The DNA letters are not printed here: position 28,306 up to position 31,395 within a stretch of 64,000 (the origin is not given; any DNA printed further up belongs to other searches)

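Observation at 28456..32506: SOS mutagenesis-like cassette (truncated ImuB-like gene plus DnaE2/ImuC-like polymerase) with a Cheo-type LexA box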

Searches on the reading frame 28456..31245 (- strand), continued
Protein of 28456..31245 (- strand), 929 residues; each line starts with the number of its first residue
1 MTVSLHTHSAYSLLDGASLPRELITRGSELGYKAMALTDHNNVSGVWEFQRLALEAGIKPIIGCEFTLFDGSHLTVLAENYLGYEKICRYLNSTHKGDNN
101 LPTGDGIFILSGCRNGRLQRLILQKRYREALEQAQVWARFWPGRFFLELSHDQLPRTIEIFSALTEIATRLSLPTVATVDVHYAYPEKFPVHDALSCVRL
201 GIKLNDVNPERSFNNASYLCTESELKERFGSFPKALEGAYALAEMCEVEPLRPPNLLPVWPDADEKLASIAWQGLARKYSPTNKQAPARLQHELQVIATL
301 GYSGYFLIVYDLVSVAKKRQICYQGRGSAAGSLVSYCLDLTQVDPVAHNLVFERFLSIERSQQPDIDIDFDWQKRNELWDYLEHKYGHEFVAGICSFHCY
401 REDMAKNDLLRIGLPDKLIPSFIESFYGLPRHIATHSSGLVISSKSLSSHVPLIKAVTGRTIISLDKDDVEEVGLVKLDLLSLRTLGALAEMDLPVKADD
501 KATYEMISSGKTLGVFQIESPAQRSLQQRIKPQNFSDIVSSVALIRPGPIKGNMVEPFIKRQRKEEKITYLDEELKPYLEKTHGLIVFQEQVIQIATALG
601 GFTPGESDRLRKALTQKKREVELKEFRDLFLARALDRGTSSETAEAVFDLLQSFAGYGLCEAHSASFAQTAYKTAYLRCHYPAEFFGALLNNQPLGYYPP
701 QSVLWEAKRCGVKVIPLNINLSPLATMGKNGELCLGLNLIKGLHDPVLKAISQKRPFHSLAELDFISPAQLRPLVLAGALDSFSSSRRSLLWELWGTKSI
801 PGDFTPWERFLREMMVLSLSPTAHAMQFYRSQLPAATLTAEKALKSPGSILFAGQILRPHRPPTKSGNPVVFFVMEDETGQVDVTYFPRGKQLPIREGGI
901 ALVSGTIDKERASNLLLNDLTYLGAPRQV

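Call 32: find_encoding_contigs(protein=P0014, flank=5000, max_places=1)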
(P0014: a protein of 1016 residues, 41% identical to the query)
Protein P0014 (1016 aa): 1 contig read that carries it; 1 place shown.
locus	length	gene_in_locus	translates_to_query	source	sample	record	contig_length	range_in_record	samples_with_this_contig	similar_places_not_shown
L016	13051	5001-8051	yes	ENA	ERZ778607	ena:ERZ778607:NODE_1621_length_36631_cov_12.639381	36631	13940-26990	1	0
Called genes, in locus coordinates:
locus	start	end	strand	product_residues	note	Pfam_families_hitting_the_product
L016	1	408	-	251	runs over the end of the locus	PF00376:MerR, PF13411:MerR_1, PF09278:MerR-DNA-bind (weak), PF07739:TipAS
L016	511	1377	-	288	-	PF01261:AP_endonuc_2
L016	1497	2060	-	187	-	PF10502:Peptidase_S26, PF00717:Peptidase_S24 (weak)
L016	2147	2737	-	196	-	-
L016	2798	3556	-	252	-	PF23023:Anti-Pycsar_Apyc1, PF00753:Lactamase_B, PF12706:Lactamase_B_2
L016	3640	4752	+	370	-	-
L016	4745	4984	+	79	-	-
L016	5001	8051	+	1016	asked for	PF02811:PHP, PF07733:DNA_pol3_alpha, PF17657:DNA_pol3_finger, PF14579:HHH_6, PF01336:tRNA_anti-codon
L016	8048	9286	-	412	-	PF20769:YPEB_N, PF14620:YPEB_PepSY1-2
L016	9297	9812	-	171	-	PF07486:Hydrolase_2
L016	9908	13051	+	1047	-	PF00873:ACR_tran, PF03176:MMPL (weak), PF02355:SecD_SecF_C (weak)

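Call 41: search_dna_similar(query=window:28456-31245:-, collection=plasmids, mode=protein, max_rows=25, rows=spread)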
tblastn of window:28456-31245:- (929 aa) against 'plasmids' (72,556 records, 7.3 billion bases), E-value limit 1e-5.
Records with a match: 2346; places in all: 2492; records where one place covers at least 80% of the query: 1244.
Best place of each record, by identity: <60% 2346.
By first word of the organism name: Klebsiella 347; Escherichia 230; Burkholderia 153; Streptomyces 150; Rhizobium 150; Acinetobacter 150; Ralstonia 136; Agrobacterium 130; Enterobacter 93; Bacillus 68; and 173 more.
By predicted mobility (MOB-suite, as given by PLSDB): non-mobilizable 1547; conjugative 456; mobilizable 343.
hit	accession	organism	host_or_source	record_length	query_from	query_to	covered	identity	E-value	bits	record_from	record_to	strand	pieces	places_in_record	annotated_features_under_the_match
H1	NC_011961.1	Thermomicrobium roseum DSM 5159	-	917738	5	926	99%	33.9%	2e-158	523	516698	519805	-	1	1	error-prone DNA polymerase | potassium channel family protein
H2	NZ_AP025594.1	Thermus brockianus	-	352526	16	907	96%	32.3%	7e-115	395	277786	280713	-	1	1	dnaE: DNA polymerase III subunit alpha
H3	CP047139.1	Ralstonia solanacearum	Potato,Single cell,tuber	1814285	5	889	95%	31.9%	3e-115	397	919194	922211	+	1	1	dnaE: DNA polymerase III subunit alpha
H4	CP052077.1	Ralstonia solanacearum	tomato,cell culture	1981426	5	889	95%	31.5%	1e-112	389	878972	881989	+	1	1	none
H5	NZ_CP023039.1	Komagataeibacter saccharivorans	vinegar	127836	3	888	95%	30.6%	3e-118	405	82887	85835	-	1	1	error-prone DNA polymerase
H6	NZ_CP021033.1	Rhizobium sp. NXC14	Phaseolus vulgaris,cell culture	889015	5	889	95%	30.3%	6e-116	399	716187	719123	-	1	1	error-prone DNA polymerase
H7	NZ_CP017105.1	Rhizobium gallicum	Phaseolus vulgaris,Whole ...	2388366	7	888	95%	30.1%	3e-120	411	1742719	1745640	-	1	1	none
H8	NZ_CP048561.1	Agrobacterium fabrum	walnut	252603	5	888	95%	29.8%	1e-107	374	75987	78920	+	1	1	error-prone DNA polymerase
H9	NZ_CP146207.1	Sinorhizobium meliloti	-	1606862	44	889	91%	30.8%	1e-110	383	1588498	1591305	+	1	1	none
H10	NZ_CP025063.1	Roseomonas mucosa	Homo sapiens,Clinical, healthy, human ...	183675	5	887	95%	29.0%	7e-108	375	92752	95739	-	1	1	error-prone DNA polymerase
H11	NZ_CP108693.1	Streptomyces anulatus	-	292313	3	907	97%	27.1%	8e-84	303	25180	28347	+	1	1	dnaE: DNA polymerase III subunit alpha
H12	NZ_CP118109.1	Paenibacillus urinalis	Homo sapiens,blood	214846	1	763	76%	32.3%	4e-35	360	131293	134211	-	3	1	DNA polymerase III subunit alpha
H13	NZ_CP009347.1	Bacillus thuringiensis HD1002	Sewage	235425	72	755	74%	29.7%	2e-40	295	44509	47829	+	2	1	dnaE: DNA polymerase III subunit alpha | PHP domain-containing protein | LAGLIDADG family homing endonuclease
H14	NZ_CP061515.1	Acinetobacter baumannii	Homo sapiens,sterile body site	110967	4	755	75%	28.3%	4e-24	297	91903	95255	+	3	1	dnaE: DNA polymerase III subunit alpha | NUMOD4 domain-containing protein | uracil-DNA glycosylase family protein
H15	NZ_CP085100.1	Klebsiella pneumoniae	Bivalve mollusc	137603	4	764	82%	25.4%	4e-52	207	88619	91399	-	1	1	dnaE: DNA polymerase III subunit alpha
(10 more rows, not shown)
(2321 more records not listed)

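Call 42: get_annotated_region(hit=H8, flank=4000)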
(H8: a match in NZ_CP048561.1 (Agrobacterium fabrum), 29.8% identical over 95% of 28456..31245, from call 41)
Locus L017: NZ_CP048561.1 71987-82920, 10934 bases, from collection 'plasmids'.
description: Agrobacterium fabrum strain Kin001 plasmid pTi, complete sequence
organism: Agrobacterium fabrum (NCBI taxid 1176649)
taxonomy: Bacteria; Pseudomonadota; Alphaproteobacteria; Hyphomicrobiales; Rhizobiaceae; Agrobacterium; Agrobacterium fabrum
host: -; source: walnut; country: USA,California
typing (MOB-suite, as given by PLSDB): conjugative; replicon rep_cluster_490; relaxase MOBQ; mating-pair formation MPF_T
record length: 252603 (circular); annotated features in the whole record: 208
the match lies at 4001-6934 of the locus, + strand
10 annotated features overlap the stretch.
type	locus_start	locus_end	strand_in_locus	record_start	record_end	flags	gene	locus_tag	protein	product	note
CDS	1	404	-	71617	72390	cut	-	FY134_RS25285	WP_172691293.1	SOS response-associated peptidase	GO:0018142 - protein-DNA covalent cross-linking [Evidence IEA]; GO:0009432 - SOS response [Evidence IEA]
CDS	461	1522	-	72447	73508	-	ligD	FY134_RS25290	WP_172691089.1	non-homologous end-joining DNA ligase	GO:0006310 - DNA recombination [Evidence IEA]; GO:0006281 - DNA repair [Evidence IEA]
CDS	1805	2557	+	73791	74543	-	-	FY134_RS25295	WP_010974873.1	ImuA family protein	-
CDS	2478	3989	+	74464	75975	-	-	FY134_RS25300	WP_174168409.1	DNA polymerase Y family protein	-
CDS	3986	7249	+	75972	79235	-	-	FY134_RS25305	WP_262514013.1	error-prone DNA polymerase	GO:0006260 - DNA replication [Evidence IEA]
CDS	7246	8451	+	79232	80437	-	-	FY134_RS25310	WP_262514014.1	hypothetical protein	-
CDS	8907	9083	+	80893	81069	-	-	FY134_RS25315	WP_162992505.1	hypothetical protein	-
CDS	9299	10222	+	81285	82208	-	-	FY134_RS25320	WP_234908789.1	DUF3991 and toprim domain-containing protein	-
CDS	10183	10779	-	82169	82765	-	-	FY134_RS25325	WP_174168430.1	mobile mystery protein B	-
CDS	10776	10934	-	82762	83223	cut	-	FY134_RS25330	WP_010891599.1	mobile mystery protein A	-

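Call 43: get_annotated_region(hit=H1, flank=4000)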
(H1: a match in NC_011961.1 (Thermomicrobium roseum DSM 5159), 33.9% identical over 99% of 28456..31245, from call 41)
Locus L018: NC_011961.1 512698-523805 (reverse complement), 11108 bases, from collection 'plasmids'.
description: Thermomicrobium roseum DSM 5159 plasmid unnamed, complete sequence
organism: Thermomicrobium roseum DSM 5159 (NCBI taxid 309801)
taxonomy: Bacteria; Thermomicrobiota; Thermomicrobia; Thermomicrobiales; Thermomicrobiaceae; Thermomicrobium; Thermomicrobium roseum; Thermomicrobium roseum DSM 5159
host: -; source: -; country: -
typing (MOB-suite, as given by PLSDB): non-mobilizable
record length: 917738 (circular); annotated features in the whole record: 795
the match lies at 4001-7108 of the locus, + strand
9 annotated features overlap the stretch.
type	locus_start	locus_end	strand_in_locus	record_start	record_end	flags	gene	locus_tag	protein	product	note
CDS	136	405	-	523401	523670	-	-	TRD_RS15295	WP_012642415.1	chromate transporter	GO:0015703 - chromate transport [Evidence IEA]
CDS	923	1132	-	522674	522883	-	-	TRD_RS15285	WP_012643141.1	chromate transporter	GO:0015703 - chromate transport [Evidence IEA]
CDS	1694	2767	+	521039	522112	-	-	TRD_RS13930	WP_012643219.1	recombinase A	-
CDS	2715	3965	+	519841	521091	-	-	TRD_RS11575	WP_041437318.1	hypothetical protein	-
CDS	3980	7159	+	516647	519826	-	-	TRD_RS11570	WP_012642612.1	error-prone DNA polymerase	GO:0006260 - DNA replication [Evidence IEA]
CDS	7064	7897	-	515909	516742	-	-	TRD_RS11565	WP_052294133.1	potassium channel family protein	GO:0034220 - monoatomic ion transmembrane transport [Evidence IEA]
CDS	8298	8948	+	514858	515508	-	-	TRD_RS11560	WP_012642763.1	PRC-barrel domain-containing protein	-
CDS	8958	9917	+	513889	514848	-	-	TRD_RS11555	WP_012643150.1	N(4)-(beta-N-acetylglucosaminyl)-L-asparaginase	-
CDS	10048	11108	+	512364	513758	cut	-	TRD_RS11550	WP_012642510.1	FAD-binding oxidoreductase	-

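Call 44: get_annotated_region(hit=H5, flank=4000)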
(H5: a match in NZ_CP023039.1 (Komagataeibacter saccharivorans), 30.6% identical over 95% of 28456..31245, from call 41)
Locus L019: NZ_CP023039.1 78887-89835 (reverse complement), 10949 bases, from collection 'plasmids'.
description: Komagataeibacter saccharivorans strain CV1 plasmid unnamed3, complete sequence
organism: Komagataeibacter saccharivorans (NCBI taxid 265959)
taxonomy: Bacteria; Pseudomonadota; Alphaproteobacteria; Rhodospirillales; Acetobacteraceae; Komagataeibacter; Komagataeibacter saccharivorans
host: -; source: vinegar; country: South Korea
typing (MOB-suite, as given by PLSDB): mobilizable; relaxase MOBF
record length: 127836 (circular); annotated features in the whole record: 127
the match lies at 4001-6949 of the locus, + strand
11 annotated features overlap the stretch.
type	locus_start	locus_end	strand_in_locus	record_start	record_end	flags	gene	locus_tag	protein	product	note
CDS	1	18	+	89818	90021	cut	-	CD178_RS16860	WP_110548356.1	hypothetical protein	-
CDS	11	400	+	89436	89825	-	-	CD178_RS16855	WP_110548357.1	hypothetical protein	-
CDS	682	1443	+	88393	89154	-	-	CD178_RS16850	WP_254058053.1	MucR family transcriptional regulator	-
CDS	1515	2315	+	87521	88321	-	-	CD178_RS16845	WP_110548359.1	damage-inducible mutagenesis protein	-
CDS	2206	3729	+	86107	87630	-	-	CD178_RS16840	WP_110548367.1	DNA polymerase Y family protein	-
CDS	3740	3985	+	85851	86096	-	-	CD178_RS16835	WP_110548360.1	hypothetical protein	-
CDS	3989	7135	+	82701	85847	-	-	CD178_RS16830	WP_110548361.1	error-prone DNA polymerase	GO:0006260 - DNA replication [Evidence IEA]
CDS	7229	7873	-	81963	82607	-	-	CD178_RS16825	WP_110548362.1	hypothetical protein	-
CDS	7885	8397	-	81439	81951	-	-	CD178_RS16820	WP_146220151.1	hypothetical protein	-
CDS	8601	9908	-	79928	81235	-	repC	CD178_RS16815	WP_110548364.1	replication initiation protein RepC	-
CDS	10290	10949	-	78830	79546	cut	-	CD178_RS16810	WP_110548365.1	transglycosylase SLT domain-containing protein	-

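Call 45: search_protein_families(library=pfam, proteins=[L017:2478-3989:+, L018:2715-3965:+, L019:2206-3729:+, L019:3740-3985:+, L014:3375-4709:+, L015:3368-4660:+, L016:3640-4752:+, L013:4268-4801:+], max_evalue=0.1)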
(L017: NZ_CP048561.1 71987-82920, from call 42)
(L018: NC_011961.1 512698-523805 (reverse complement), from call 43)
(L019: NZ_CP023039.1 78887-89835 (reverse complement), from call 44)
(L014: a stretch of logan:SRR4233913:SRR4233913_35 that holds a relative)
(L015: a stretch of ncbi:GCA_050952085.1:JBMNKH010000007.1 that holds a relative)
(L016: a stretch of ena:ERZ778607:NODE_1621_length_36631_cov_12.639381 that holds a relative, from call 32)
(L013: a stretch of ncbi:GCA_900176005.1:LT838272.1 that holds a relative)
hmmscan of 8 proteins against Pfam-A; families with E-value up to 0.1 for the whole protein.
L017:2478-3989:+ (503 aa): 3 families
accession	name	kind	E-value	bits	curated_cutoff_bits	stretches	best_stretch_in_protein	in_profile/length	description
PF00817.25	IMS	-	1.6e-10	41.5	23.2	1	19-151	13-144/148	impB/mucB/samB family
PF11799.13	IMS_C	-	4.4e-05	24.3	20.7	1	244-345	6-103/109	impB/mucB/samB family C-terminal domain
PF20114.4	DUF6504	-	0.0027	18.4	24.2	1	428-498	26-98/103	Domain of unknown function (DUF6504)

L018:2715-3965:+ (416 aa): 1 family
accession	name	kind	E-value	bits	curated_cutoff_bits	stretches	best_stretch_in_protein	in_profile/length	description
PF11799.13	IMS_C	-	1e-08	36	20.7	1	174-275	6-106/109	impB/mucB/samB family C-terminal domain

L019:2206-3729:+ (507 aa): 3 families
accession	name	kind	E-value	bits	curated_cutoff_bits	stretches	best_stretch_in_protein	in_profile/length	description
PF00817.25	IMS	-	9.4e-09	35.8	23.2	1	27-152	19-145/148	impB/mucB/samB family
PF11799.13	IMS_C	-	0.00065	20.5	20.7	1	244-345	6-106/109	impB/mucB/samB family C-terminal domain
PF20114.4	DUF6504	-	0.0017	19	24.2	1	427-503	20-98/103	Domain of unknown function (DUF6504)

L019:3740-3985:+ (81 aa): 0 families

L014:3375-4709:+ (444 aa): 1 family
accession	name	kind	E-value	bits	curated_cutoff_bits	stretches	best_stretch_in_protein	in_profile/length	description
PF00817.25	IMS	-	0.00041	20.7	23.2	1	27-121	32-128/148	impB/mucB/samB family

L015:3368-4660:+ (430 aa): 0 families

L016:3640-4752:+ (370 aa): 3 families
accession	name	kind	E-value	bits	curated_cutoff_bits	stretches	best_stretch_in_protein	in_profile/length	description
PF11799.13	IMS_C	-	0.0009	20.1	20.7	1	239-331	13-109/109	impB/mucB/samB family C-terminal domain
PF21999.2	IMS_HHH_1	-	0.0023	18.8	27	1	173-207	13-48/53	DNA polymerase-iota, thumb domain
PF00817.25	IMS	-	0.011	16.2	23.2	1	29-139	31-147/148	impB/mucB/samB family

L013:4268-4801:+ (177 aa): 1 family
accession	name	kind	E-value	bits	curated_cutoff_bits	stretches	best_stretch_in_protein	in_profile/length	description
PF11799.13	IMS_C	-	0.049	14.5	20.7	1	14-105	15-107/109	impB/mucB/samB family C-terminal domain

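Call 52: get_annotated_region(hit=H2, flank=1500)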
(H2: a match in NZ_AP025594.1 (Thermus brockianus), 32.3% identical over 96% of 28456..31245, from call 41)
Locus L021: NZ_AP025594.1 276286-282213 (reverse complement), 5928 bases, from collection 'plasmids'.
description: Thermus brockianus strain SNM4-1 plasmid pTbrSNM4-1b, complete sequence
organism: Thermus brockianus (NCBI taxid 56956)
taxonomy: Bacteria; Deinococcota; Deinococci; Thermales; Thermaceae; Thermus; Thermus brockianus
host: -; source: -; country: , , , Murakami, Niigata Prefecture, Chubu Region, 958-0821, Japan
typing (MOB-suite, as given by PLSDB): non-mobilizable; replicon rep_cluster_1052
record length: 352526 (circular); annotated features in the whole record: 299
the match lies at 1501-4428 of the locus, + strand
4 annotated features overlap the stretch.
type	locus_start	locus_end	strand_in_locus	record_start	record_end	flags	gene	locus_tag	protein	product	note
CDS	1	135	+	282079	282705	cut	-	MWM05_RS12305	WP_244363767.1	S24 family peptidase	-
CDS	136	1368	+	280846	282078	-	-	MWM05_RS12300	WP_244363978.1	hypothetical protein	-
CDS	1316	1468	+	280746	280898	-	-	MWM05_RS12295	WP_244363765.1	hypothetical protein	-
CDS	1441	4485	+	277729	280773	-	dnaE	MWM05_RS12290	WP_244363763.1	DNA polymerase III subunit alpha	GO:0006260 - DNA replication [Evidence IEA]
